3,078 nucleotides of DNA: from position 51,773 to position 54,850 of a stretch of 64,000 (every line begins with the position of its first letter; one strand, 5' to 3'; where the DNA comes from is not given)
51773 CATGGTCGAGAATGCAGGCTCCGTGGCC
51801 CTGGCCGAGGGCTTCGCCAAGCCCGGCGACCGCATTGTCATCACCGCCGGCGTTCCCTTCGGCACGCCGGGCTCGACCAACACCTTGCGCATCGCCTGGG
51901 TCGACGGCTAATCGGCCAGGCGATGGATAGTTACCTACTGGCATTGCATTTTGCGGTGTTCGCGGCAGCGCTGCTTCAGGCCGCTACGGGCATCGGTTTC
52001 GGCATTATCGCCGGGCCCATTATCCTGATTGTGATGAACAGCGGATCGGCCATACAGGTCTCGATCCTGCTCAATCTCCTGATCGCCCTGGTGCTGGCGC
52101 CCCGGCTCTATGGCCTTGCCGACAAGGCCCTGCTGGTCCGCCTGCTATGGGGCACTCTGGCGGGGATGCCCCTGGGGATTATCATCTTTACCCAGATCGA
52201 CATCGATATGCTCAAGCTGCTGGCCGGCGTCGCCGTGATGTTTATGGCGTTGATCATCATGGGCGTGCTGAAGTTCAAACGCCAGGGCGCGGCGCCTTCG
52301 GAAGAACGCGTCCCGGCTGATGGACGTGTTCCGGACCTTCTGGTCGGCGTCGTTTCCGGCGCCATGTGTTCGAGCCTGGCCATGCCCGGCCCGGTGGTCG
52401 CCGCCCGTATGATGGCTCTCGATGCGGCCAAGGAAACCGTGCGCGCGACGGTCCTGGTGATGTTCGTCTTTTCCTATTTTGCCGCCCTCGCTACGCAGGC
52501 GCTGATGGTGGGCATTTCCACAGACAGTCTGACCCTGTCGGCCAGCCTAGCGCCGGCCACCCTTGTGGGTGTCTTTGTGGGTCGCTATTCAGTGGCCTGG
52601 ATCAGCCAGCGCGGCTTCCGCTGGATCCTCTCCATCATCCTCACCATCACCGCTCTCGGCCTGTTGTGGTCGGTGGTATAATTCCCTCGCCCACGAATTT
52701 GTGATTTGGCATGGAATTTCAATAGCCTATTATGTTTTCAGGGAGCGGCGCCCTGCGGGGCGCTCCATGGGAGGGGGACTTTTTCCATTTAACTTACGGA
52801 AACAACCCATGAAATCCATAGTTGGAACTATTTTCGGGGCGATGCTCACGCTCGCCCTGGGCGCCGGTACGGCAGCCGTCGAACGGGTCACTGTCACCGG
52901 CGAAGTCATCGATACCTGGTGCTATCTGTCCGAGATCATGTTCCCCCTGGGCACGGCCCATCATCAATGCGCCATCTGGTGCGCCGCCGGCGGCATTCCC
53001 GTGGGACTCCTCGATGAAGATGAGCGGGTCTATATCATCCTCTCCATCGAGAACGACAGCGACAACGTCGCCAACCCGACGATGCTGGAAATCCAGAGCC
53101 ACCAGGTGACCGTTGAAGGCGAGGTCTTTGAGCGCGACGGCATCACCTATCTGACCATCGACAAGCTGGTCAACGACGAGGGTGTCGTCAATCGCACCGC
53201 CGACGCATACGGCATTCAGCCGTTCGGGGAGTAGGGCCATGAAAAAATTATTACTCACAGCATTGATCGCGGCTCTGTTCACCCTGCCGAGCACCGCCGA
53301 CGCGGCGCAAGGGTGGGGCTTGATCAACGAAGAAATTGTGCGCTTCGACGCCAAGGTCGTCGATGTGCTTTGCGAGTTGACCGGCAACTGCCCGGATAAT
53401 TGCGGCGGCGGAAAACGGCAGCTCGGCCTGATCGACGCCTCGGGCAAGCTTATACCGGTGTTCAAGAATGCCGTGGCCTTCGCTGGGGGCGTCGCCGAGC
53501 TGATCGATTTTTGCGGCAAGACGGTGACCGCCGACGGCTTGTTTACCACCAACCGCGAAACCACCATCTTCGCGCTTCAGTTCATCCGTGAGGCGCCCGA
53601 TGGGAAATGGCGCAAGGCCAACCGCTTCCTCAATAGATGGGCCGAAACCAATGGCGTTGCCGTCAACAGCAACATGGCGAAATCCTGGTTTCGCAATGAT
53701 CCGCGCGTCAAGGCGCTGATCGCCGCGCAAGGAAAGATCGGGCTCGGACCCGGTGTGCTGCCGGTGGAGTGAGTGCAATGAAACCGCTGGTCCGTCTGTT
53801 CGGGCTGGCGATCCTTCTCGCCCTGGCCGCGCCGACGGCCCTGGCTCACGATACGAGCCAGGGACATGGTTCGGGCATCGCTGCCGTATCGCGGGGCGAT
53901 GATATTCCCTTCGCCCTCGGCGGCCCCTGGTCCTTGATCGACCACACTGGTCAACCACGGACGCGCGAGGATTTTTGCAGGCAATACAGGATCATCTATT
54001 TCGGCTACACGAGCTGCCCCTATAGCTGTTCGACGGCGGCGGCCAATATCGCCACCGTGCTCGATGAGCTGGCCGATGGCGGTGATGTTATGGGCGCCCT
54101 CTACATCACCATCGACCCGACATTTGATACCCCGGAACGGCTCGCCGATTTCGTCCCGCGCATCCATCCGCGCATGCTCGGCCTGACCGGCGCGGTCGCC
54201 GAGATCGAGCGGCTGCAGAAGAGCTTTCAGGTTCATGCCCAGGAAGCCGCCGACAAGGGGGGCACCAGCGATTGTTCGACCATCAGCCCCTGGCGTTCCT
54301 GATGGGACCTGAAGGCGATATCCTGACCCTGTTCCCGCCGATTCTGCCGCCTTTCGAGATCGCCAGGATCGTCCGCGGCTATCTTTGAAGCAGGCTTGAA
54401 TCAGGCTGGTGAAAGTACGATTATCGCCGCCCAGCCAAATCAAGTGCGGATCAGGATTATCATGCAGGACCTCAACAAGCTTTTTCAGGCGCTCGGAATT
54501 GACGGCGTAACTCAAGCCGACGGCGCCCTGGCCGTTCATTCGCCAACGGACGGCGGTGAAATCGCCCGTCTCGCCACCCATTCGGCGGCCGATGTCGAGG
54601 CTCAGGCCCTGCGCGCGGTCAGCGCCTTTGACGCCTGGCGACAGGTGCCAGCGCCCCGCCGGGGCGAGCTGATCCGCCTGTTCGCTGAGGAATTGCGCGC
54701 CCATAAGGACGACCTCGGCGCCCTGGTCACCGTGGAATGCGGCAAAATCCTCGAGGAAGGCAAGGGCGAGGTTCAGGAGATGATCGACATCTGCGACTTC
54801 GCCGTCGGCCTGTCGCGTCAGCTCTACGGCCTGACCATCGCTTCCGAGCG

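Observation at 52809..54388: Operon of two paralogous secreted Cys-motif proteins with a SenC/SCO1 copper chaperone - candidate uncharacterised periplasmic metal-handling family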

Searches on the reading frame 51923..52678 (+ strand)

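Call 25: search_protein_families(library=pfam, proteins=[window:51923-52678:+], max_evalue=0.01)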
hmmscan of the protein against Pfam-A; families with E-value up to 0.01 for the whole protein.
window:51923-52678:+ (252 aa): 1 family
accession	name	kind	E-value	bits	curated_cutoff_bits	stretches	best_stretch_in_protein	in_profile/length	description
PF01925.25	TauE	-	7.5e-23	81.9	32.6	1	10-246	3-236/237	Sulfite exporter TauE/SafE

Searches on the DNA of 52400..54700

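Call 71: search_rna_families(source=window, start=52400, end=54700, threshold=evalue, max_evalue=1)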
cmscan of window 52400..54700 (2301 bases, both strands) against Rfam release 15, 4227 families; matches with E-value up to 1: 4.
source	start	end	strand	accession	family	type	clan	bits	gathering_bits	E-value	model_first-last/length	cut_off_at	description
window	53261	53316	-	RF00454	p27_CRE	Cis-reg;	-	22.2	42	0.16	1-59/59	no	p27 cis-regulatory element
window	53007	53052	+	RF00321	snoZ247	Gene; snRNA; snoRNA; CD-box;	-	21.1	38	0.47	1-139/139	no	Small nucleolar RNA Z247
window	52747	52805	+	RF03142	L2-Alphaproteobacteria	Cis-reg; leader;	-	18.1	37.8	0.19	1-66/66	no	L2-Alphaproteobacteria ribosomal protein leader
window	52529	52666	+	RF01877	MIAT_exon5_3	Gene; lncRNA;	-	11.9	90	0.52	1-382/382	no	Myocardial infarction associated transcript exon 5 conserved region 3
